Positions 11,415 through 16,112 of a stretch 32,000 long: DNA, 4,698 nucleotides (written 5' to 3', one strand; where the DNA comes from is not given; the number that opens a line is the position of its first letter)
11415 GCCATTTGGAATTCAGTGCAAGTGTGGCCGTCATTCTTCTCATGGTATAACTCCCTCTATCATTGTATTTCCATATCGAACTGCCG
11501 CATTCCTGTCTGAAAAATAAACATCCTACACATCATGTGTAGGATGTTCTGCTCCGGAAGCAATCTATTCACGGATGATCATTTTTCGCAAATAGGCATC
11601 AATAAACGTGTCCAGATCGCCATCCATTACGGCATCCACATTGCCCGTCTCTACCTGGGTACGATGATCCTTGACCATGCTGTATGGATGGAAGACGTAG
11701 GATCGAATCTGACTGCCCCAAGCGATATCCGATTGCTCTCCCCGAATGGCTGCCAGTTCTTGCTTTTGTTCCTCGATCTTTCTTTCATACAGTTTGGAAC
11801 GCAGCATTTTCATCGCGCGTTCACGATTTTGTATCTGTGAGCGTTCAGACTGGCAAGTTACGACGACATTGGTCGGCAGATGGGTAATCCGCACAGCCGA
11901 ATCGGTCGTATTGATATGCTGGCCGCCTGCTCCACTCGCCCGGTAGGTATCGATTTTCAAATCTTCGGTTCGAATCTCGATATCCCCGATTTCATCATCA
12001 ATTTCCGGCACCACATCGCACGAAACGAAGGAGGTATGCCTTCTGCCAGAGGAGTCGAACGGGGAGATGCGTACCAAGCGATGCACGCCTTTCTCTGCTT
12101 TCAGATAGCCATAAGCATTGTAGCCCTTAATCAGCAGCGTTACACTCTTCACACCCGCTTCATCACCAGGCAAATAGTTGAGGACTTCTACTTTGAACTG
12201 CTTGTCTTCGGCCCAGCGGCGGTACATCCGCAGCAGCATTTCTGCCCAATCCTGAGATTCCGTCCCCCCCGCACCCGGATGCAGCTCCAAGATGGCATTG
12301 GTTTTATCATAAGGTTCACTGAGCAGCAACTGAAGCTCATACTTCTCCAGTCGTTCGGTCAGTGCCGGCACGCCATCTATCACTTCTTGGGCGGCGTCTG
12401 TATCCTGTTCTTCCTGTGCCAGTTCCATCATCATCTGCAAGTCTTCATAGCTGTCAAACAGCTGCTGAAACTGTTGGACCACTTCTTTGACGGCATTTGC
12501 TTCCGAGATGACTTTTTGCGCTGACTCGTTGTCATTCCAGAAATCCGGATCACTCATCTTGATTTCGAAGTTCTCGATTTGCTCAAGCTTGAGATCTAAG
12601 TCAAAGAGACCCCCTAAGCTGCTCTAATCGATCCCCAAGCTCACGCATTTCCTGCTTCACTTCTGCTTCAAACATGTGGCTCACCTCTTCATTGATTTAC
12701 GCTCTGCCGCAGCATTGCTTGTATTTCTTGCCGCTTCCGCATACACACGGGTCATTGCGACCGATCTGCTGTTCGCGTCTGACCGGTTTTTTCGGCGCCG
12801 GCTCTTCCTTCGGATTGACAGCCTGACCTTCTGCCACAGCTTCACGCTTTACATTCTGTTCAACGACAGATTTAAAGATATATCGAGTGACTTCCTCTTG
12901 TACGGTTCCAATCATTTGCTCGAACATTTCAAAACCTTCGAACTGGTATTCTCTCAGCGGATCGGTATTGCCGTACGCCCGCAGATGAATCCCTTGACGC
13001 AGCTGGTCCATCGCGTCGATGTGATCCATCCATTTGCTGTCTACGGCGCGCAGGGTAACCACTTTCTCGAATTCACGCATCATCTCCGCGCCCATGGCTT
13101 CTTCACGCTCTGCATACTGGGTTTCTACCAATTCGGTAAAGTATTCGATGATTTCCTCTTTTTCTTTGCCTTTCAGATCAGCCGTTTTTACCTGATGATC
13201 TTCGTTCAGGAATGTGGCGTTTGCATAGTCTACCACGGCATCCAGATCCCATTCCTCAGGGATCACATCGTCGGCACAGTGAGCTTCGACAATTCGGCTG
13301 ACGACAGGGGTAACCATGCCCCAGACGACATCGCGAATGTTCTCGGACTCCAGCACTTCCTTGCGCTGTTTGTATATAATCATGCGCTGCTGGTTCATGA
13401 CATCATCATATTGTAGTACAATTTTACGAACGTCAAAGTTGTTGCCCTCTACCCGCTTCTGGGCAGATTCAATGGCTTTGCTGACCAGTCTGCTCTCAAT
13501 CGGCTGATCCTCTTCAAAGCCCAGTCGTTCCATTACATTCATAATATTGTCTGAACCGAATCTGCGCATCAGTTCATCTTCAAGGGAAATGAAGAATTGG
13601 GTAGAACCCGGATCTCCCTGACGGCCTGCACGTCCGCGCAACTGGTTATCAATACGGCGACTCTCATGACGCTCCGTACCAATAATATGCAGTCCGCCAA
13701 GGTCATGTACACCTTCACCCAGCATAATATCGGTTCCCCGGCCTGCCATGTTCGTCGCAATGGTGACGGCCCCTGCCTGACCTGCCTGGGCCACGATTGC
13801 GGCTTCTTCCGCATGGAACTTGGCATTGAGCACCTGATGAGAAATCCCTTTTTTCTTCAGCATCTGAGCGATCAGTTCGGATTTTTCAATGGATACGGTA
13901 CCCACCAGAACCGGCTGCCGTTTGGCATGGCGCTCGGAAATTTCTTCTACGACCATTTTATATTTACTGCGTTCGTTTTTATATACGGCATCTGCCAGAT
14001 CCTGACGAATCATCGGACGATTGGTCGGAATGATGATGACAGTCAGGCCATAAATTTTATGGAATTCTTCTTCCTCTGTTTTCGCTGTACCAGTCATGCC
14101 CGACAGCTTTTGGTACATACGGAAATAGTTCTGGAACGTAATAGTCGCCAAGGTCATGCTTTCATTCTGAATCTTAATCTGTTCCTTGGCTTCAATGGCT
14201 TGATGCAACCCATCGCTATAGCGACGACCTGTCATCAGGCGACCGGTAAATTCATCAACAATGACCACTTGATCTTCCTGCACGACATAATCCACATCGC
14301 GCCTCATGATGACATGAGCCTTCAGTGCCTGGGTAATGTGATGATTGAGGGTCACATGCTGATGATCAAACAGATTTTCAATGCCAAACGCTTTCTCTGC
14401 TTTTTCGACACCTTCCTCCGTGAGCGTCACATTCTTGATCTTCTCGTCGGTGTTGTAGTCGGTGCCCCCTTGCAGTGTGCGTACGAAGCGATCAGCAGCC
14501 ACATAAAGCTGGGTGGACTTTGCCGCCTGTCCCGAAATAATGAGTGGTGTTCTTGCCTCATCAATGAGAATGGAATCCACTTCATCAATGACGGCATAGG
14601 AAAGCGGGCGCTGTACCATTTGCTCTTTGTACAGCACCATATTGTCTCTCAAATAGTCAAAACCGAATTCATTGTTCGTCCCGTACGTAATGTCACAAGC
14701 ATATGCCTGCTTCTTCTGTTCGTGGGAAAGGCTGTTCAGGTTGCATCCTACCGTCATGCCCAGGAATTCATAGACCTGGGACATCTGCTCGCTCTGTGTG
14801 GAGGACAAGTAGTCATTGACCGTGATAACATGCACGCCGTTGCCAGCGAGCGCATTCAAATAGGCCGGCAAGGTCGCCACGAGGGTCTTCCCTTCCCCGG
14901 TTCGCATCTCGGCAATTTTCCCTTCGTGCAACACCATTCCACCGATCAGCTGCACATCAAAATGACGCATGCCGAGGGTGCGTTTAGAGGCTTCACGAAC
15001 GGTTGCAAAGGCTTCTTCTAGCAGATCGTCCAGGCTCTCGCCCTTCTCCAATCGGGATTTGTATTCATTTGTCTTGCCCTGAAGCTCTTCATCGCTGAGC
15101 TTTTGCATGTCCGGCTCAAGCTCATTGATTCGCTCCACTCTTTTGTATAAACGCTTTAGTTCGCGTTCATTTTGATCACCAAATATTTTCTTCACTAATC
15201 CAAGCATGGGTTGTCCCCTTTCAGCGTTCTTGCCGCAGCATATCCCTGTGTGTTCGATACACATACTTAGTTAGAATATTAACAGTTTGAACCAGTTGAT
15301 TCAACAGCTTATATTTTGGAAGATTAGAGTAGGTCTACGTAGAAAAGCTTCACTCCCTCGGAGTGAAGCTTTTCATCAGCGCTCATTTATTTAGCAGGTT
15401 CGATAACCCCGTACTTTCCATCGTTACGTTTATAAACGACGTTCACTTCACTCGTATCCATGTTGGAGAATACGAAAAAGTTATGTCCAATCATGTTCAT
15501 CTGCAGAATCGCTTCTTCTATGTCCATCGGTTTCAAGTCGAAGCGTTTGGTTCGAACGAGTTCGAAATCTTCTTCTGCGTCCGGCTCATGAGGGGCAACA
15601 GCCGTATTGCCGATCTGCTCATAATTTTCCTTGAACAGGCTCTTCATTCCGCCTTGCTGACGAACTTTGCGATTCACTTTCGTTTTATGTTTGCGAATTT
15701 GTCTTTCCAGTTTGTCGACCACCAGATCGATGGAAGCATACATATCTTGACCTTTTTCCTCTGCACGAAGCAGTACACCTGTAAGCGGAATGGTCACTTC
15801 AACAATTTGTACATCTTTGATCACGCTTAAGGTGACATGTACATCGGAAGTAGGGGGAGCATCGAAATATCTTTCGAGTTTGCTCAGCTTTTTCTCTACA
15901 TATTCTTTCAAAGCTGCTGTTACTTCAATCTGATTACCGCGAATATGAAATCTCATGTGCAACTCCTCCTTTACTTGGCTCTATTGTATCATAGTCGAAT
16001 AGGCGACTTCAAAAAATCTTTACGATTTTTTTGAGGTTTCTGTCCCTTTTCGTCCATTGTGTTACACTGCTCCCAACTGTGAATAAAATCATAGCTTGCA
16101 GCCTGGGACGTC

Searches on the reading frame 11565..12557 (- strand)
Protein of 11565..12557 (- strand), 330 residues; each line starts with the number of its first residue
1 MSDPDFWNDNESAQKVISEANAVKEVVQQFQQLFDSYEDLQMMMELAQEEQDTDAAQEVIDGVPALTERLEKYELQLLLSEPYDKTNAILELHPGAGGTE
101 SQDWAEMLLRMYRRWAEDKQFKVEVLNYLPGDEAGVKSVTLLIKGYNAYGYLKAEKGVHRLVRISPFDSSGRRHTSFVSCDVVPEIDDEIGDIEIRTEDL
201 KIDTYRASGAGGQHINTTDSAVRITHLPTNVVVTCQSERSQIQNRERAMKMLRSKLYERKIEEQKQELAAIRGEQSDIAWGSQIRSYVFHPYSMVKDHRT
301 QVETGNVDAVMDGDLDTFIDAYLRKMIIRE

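Call 6: search_protein_families(library=pfam, proteins=[window:11565-12557:-], max_evalue=0.01)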
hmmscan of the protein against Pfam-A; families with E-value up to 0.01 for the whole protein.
window:11565-12557:- (330 aa): 2 families
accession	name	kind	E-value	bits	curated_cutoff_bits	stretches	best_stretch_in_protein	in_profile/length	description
PF03462.23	PCRF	-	3.1e-60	203.8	24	1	1-179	12-193/194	PCRF domain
PF00472.26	RF-1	-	4.1e-45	152.9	35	1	191-299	4-116/116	RF-1 domain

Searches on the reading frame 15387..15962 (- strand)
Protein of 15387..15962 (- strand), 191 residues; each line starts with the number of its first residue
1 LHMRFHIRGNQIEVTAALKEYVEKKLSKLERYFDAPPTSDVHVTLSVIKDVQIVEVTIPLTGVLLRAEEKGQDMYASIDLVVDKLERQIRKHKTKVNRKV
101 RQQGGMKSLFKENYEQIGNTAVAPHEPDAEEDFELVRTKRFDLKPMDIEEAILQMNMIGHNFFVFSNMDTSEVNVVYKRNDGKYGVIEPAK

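Call 6: search_protein_families(library=pfam, proteins=[window:15387-15962:-], max_evalue=0.01)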
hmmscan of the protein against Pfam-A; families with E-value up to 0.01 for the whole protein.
window:15387-15962:- (191 aa): 2 families
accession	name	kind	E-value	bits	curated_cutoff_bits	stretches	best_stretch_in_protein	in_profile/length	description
PF02482.25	Ribosomal_S30AE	-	6.2e-32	110.6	23.7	1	6-96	2-87/88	Sigma 54 modulation protein / S30EA ribosomal protein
PF16321.10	Ribosom_S30AE_C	-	1.2e-28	99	25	1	130-186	1-57/57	Sigma 54 modulation/S30EA ribosomal protein C terminus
